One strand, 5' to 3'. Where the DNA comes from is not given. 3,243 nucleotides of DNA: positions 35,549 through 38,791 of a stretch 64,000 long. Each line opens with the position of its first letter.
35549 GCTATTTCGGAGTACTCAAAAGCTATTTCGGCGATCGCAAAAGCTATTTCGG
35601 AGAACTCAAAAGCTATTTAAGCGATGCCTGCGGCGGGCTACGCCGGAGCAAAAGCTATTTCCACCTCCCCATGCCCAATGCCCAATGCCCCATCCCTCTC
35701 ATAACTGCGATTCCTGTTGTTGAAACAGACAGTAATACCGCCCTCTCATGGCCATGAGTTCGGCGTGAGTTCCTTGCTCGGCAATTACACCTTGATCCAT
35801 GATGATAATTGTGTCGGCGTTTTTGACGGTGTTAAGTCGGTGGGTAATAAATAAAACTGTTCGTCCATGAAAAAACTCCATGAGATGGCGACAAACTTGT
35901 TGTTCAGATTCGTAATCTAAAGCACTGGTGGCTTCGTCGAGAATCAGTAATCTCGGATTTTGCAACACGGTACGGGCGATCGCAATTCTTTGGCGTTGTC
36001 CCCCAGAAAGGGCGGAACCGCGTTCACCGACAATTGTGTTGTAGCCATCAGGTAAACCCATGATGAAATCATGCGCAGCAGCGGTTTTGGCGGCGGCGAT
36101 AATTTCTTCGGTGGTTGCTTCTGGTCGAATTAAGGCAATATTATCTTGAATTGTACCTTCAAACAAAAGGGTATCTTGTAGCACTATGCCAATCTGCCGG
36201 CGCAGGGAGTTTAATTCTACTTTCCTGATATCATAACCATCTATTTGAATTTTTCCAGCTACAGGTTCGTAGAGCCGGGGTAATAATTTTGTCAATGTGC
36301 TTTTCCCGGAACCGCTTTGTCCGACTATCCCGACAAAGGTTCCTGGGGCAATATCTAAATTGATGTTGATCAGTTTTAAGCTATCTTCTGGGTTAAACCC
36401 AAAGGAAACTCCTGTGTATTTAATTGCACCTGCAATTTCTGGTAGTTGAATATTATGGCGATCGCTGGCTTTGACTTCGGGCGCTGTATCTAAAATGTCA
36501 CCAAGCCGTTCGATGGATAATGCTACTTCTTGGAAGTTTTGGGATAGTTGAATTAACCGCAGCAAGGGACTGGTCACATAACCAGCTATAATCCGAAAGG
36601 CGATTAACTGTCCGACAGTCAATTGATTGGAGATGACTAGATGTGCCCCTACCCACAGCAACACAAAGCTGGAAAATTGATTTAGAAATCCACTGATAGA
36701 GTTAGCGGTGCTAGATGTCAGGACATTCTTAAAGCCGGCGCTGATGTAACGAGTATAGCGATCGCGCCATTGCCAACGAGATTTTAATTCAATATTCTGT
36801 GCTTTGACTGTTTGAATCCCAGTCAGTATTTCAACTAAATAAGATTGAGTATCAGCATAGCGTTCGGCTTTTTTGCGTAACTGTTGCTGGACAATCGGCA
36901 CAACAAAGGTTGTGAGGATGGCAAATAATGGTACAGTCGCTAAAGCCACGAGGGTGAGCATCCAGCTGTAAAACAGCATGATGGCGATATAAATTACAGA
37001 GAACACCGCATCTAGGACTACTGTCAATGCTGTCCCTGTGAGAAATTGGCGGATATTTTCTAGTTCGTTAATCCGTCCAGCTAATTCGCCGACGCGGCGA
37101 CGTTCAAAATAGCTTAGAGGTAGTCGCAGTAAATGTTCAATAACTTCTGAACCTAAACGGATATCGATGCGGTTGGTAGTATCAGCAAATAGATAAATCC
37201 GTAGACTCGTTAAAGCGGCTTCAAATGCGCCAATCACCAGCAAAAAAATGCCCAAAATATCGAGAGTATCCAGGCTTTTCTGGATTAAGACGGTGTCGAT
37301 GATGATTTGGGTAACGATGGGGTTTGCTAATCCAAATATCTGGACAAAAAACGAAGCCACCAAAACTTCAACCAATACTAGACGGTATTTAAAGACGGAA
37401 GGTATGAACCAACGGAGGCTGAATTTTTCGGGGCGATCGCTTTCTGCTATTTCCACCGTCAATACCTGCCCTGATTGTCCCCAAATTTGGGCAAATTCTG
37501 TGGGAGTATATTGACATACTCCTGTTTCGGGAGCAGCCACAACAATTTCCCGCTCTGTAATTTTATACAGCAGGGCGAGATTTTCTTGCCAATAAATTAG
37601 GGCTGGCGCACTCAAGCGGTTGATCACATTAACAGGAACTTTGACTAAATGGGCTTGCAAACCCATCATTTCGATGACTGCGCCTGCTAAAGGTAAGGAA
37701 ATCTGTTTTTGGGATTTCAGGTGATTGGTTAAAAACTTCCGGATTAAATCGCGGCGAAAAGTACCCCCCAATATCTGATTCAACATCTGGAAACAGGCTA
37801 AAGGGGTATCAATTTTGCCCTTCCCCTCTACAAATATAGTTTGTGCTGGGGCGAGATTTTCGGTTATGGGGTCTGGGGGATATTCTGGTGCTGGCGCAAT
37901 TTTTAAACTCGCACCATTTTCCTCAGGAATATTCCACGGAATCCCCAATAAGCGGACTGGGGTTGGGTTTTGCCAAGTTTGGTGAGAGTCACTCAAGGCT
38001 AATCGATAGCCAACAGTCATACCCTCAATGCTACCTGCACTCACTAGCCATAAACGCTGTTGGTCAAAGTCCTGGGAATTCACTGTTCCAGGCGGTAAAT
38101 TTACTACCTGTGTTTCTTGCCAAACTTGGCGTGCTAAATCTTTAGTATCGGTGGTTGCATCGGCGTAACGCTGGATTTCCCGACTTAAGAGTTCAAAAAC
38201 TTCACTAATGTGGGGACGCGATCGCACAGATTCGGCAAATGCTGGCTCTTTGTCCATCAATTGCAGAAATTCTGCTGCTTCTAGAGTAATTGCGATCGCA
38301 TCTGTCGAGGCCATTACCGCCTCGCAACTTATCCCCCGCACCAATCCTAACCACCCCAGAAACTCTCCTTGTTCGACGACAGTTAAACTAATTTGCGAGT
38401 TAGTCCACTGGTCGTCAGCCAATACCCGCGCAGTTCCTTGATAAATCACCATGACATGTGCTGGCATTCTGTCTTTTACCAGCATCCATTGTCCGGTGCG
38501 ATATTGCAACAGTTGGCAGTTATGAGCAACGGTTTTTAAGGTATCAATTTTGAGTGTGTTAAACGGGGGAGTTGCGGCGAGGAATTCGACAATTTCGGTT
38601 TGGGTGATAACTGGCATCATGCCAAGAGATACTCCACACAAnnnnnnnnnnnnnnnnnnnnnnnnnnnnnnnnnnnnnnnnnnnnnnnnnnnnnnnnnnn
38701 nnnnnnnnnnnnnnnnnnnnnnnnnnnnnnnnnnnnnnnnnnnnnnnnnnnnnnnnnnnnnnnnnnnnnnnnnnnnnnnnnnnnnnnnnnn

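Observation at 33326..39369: Three-gene export operon (parvulin-like protein, then cNMP-like/C39-like ABC, then HlyD) split by a 21-bp minisatellite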

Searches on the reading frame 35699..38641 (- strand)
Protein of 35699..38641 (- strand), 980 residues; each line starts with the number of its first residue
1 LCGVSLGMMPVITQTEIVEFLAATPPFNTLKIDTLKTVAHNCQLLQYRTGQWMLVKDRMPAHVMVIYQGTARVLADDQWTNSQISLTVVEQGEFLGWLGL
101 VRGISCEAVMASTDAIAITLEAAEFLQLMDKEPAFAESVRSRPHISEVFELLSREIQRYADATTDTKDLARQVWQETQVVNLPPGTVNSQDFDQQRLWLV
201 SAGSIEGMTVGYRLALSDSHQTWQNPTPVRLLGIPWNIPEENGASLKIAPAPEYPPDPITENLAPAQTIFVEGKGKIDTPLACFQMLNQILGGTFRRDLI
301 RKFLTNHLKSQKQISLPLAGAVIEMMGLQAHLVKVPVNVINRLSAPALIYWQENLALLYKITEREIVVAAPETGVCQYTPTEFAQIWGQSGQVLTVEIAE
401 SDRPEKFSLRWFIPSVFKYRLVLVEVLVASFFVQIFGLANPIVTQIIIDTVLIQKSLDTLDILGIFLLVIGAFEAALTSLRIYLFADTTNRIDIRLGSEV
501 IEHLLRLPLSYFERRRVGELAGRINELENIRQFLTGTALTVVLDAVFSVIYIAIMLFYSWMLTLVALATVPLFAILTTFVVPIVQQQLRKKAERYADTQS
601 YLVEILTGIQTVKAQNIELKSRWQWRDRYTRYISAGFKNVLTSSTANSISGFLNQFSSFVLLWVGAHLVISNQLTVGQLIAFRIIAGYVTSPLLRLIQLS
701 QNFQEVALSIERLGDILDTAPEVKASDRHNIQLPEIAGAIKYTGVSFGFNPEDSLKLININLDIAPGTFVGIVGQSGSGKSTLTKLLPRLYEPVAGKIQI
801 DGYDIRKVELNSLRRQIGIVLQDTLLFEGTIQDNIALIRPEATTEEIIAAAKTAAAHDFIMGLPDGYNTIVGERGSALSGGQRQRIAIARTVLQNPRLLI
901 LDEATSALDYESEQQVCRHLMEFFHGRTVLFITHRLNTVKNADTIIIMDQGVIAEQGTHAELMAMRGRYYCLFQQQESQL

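Call 6: search_protein_families(library=pfam, proteins=[window:35699-38641:-], max_evalue=0.01)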
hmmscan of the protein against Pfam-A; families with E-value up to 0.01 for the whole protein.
window:35699-38641:- (980 aa): 6 families
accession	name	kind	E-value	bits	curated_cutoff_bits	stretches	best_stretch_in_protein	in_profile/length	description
PF00664.28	ABC_membrane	-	1e-55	189.8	28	1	425-693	3-274/274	ABC transporter transmembrane region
PF00005.33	ABC_tran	-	6.5e-34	117.9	25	1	759-906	3-137/137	ABC transporter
PF02463.25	SMC_N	-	5.7e-09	36.2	40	1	797-948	110-211/220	RecF/RecN/SMC N terminal domain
PF03412.21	Peptidase_C39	-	4.5e-07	30.2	22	1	278-397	12-129/133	Peptidase C39 family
PF00027.35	cNMP_binding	-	6.9e-06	26.4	27.5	1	46-131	3-88/89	Cyclic nucleotide-binding domain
PF13401.12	AAA_22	-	0.00078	20.2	27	1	769-936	7-126/130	AAA domain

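Call 7: search_protein_families(library=ncbifam, proteins=[window:35699-38641:-], max_evalue=0.01)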
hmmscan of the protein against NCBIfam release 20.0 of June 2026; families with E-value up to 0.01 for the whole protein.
window:35699-38641:- (980 aa): 190 families (the best 25 are shown)
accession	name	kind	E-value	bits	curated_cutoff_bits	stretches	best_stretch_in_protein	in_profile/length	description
TIGR01846.1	type_I_sec_HlyB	subfamily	1.2e-222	741.1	725.55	1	281-977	2-693/694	type I secretion system permease/ATPase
TIGR03375.1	type_I_sec_LssB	subfamily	5.8e-144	481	693.1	1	283-964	6-690/696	type I secretion system permease/ATPase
TIGR03796.1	NHLM_micro_ABC1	equivalog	5.6e-132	441.3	853.3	1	325-972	56-708/710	NHLP family bacteriocin export ABC transporter peptidase/permease/ATPase subunit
TIGR02204.1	MsbA_rel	hypoth_equivalog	3.9e-122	408.8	780.4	1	408-972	5-571/576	ABC transporter, permease/ATP-binding protein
NF052233.1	CphA_assoc_ABC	equivalog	3.3e-121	406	880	1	430-978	193-745/766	cyanophycin metabolism-associated ABC transporter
TIGR02203.1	MsbA_lipidA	equivalog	1e-119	400.7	602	1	417-976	10-569/572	lipid A export permease/ATP-binding protein MsbA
TIGR03797.1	NHLM_micro_ABC2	equivalog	1.2e-118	397.5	709.4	1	420-976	135-685/686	NHLP bacteriocin export ABC transporter permease/ATPase subunit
TIGR00958.1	3a01208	subfamily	1.8e-115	386.8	874.6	1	412-972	152-710/711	antigen peptide transporter 2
TIGR01193.1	bacteriocin_ABC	subfamily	1.8e-114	383.8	523.85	1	357-974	89-707/708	peptide cleavage/export ABC transporter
NF045513.1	HepA_fam_ABC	equivalog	1.5e-106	357.2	725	1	460-976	94-609/610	heterocyst formation ABC transporter subunit HepA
TIGR01842.1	type_I_sec_PrtD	subfamily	8.1e-104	348.1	510.15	1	418-963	3-541/544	type I secretion system permease/ATPase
NF010178.0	PRK13657.1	equivalog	2.2e-101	340.1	733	1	420-976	18-570/588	glucan ABC transporter ATP-binding protein/ permease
NF008381.0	PRK11176.1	equivalog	4.8e-97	325.7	867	1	454-976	58-579/582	lipid A ABC transporter ATP-binding protein/permease MsbA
NF008055.0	PRK10789.1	equivalog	1.3e-82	278.2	845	1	409-976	7-571/590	SmdA family multidrug ABC transporter permease/ATP-binding protein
TIGR01192.1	chvA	subfamily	1.7e-82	277.9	585.4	1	418-975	18-569/585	glucan export ABC transporter ATP-binding protein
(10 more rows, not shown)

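Call 10: search_solved_structures(query=window:35699-38641:-, show_alignments=3)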
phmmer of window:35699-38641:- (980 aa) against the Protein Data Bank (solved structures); distinct sequences matched with E-value up to 0.001: 596 (the best 60 are shown).
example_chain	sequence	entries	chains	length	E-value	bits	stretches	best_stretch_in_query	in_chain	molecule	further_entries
7sgr_J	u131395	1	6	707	1.3e-175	589.3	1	326-976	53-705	Alpha-hemolysin translocation ATP-binding protein HlyB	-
8dck_A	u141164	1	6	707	3.4e-175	587.8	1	326-976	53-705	Alpha-hemolysin translocation ATP-binding protein HlyB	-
7zka_A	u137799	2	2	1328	4.3e-156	524.6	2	470-976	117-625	ATP-dependent translocase ABCB1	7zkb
7zk4_A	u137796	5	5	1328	5.7e-156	524.2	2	470-976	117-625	ATP-dependent translocase ABCB1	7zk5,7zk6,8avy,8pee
6ujp_A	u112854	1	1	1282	6.6e-156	524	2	496-976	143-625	ATP-dependent translocase ABCB1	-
7zk8_A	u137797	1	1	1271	7.7e-156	523.8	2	470-976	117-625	ATP-dependent translocase ABCB1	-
4m2s_A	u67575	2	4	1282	1.3e-155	523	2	496-976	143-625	Multidrug resistance protein 1A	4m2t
6q81_A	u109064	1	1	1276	1.3e-155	523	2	496-976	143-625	P-glycoprotein (ABCB1)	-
4q9h_A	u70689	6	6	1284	1.3e-155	523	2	496-976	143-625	Multidrug resistance protein 1A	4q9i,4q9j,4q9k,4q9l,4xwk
5kpi_A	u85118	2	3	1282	1.3e-155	523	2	496-976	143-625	Multidrug resistance protein 1A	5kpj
4ksb_A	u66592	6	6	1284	1.3e-155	523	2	496-976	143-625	Multidrug resistance protein 1A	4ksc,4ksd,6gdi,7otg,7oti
3g60_A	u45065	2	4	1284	1.3e-155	523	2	496-976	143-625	Multidrug resistance protein 1a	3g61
6ujs_A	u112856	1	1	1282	1.4e-155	522.9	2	496-976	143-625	ATP-dependent translocase ABCB1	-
4m1m_A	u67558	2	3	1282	1.9e-155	522.5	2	496-976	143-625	Multidrug resistance protein 1A | ATP-dependent translocase ABCB1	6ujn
4lsg_A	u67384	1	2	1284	2e-155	522.5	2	496-976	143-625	Multidrug resistance protein 1A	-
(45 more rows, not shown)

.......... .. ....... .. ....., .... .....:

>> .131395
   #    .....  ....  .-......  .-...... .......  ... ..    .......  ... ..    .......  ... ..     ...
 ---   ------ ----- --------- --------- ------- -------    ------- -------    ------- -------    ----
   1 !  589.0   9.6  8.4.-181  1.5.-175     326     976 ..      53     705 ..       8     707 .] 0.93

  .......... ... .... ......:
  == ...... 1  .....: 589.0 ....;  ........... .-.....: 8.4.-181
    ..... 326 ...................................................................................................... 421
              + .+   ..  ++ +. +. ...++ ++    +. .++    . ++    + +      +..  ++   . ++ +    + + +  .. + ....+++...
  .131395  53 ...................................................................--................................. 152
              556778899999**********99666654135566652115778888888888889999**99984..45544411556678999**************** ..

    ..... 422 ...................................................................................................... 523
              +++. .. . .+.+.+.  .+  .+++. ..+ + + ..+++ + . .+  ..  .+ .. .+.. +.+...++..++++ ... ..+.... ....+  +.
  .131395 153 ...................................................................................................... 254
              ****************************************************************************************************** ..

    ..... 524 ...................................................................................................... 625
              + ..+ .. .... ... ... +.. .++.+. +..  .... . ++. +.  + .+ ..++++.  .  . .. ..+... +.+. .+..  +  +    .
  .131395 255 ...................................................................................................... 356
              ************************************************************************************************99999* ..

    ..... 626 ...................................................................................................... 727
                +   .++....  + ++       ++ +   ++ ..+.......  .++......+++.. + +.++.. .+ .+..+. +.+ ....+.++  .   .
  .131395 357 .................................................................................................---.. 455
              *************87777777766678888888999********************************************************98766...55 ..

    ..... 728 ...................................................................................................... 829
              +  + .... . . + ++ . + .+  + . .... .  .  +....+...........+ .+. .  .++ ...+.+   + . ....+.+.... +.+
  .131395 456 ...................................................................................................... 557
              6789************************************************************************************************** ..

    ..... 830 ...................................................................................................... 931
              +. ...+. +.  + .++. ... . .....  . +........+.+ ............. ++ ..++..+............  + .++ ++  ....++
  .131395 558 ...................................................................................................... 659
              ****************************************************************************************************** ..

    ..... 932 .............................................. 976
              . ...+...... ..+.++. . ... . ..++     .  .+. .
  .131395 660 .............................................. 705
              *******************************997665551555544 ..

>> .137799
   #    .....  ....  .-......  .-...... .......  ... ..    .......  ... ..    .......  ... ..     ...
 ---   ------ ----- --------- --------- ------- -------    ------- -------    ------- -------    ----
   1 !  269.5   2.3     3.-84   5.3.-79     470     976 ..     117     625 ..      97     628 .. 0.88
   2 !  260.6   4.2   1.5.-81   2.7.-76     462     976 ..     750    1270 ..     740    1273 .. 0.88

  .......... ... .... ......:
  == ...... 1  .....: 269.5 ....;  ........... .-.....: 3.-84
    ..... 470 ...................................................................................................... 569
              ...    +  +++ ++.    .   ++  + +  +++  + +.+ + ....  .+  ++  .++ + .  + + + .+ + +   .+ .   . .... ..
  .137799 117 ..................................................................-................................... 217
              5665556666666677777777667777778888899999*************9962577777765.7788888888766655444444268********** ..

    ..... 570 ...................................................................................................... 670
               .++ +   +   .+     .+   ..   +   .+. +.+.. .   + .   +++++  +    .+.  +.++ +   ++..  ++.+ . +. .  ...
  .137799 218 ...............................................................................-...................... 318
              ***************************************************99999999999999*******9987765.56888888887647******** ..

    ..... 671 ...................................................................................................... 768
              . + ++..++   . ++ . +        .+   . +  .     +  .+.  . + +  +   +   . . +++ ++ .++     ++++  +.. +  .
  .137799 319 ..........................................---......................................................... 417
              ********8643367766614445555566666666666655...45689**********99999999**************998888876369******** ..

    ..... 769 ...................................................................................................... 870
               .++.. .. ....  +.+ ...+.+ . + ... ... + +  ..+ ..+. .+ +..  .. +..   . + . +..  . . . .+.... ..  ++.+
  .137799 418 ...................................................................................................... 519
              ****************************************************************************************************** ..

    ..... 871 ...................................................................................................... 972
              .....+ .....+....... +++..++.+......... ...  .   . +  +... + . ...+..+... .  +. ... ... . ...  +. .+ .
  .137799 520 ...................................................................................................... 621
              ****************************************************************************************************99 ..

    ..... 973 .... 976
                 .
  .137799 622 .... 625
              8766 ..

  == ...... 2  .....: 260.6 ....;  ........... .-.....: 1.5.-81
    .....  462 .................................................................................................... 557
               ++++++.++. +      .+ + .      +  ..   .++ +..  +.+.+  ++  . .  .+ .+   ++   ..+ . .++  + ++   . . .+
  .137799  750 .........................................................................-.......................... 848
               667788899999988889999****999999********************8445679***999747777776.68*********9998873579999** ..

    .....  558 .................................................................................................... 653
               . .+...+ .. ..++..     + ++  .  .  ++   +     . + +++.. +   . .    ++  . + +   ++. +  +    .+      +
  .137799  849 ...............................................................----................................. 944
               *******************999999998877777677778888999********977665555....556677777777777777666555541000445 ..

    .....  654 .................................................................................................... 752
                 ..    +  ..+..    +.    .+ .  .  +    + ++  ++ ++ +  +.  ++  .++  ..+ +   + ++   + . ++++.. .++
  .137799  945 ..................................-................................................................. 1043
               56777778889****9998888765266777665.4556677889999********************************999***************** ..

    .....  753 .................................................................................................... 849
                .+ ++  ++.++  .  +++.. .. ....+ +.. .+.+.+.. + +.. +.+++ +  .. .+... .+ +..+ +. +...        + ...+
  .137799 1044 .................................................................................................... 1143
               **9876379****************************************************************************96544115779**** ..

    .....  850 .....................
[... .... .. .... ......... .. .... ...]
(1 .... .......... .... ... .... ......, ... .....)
